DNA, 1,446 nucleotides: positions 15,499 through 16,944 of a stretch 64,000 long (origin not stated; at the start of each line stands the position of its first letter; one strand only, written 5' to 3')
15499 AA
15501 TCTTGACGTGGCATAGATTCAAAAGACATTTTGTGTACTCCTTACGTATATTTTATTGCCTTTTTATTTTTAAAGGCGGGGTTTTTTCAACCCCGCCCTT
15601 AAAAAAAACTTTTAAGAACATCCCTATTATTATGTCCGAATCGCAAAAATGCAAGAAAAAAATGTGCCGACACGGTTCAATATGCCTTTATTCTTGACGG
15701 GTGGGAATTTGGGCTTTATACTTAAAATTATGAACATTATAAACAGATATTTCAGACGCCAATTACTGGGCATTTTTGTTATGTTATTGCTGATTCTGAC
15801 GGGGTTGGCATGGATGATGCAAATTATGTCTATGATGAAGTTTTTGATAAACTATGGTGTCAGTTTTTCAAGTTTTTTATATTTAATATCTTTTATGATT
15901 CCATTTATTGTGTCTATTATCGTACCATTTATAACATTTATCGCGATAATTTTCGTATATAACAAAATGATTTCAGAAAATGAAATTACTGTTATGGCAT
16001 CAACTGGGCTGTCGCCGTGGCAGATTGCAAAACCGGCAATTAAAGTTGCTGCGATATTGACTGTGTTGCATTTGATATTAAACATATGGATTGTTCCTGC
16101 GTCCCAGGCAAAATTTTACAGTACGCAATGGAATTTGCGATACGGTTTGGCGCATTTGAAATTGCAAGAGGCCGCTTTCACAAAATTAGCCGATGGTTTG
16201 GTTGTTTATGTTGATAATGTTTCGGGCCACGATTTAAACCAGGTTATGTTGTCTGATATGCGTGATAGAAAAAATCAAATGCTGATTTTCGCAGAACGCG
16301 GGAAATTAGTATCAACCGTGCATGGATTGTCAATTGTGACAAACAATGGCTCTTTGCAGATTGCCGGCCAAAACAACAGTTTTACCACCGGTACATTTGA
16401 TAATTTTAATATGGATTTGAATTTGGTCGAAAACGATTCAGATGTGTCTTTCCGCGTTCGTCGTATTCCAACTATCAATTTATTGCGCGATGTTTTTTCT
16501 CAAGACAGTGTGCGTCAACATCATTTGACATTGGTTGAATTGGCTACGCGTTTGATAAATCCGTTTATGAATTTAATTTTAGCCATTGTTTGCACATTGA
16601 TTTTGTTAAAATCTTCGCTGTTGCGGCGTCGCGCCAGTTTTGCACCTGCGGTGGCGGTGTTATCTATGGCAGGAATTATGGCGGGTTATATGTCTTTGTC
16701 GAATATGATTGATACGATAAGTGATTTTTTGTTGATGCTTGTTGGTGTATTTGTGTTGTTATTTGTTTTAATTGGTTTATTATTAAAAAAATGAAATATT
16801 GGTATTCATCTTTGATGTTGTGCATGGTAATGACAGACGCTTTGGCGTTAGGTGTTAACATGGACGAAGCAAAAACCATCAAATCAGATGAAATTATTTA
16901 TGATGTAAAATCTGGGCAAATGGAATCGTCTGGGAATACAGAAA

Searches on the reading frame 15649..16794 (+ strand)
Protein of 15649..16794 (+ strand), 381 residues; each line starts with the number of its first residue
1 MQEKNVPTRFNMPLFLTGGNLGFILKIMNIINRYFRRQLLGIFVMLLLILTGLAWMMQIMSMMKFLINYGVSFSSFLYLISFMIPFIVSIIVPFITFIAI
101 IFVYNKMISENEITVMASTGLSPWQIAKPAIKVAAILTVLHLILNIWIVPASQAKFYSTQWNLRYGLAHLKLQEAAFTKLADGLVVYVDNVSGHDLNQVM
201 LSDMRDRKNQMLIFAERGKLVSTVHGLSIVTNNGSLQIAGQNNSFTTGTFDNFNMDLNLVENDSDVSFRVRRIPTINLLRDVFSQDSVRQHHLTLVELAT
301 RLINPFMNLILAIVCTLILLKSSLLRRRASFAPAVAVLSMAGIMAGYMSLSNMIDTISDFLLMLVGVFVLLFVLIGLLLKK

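Call 36: search_protein_families(library=pfam, proteins=[window:15649-16794:+], max_evalue=0.01)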
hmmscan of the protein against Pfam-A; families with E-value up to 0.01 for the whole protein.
window:15649-16794:+ (381 aa): 1 family
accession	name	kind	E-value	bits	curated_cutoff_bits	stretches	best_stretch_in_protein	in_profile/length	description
PF03739.19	LptF_LptG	-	9.3e-55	186.5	27.9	1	33-379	1-352/353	Lipopolysaccharide export system permease LptF/LptG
